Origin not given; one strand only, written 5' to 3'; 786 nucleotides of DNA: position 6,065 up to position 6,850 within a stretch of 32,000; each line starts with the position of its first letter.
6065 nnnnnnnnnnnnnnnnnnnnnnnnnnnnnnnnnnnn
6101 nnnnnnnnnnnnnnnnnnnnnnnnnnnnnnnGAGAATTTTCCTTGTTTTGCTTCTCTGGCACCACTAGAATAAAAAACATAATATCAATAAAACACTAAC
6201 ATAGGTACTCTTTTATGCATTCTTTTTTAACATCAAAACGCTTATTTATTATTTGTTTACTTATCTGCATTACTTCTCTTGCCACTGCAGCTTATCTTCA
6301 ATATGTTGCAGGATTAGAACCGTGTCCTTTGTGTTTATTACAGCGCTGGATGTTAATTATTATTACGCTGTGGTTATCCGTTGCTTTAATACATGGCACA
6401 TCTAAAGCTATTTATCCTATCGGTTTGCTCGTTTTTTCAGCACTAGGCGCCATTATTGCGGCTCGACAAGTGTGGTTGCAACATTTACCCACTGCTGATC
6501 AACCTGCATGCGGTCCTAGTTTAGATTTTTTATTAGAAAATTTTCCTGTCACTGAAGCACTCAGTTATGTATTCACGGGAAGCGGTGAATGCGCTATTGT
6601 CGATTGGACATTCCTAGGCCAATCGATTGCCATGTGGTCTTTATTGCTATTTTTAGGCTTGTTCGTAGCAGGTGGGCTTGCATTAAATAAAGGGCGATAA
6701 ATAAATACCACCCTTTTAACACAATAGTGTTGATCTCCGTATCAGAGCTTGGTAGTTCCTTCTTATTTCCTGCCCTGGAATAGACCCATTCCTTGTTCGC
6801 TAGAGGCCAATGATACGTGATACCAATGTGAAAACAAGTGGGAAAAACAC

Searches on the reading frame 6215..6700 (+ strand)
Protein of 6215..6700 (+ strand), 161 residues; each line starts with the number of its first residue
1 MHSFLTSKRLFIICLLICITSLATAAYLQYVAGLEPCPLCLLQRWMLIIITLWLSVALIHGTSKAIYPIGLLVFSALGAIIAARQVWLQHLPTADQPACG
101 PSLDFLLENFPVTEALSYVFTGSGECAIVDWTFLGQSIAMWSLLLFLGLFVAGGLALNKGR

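Call 28: search_protein_families(library=pfam, proteins=[window:6215-6700:+], max_evalue=0.001)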
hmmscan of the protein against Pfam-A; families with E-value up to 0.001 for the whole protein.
window:6215-6700:+ (161 aa): 1 family
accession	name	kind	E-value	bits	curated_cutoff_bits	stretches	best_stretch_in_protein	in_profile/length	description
PF02600.21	DsbB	-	1.8e-37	129.5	22.1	1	8-152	2-144/148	Disulfide bond formation protein DsbB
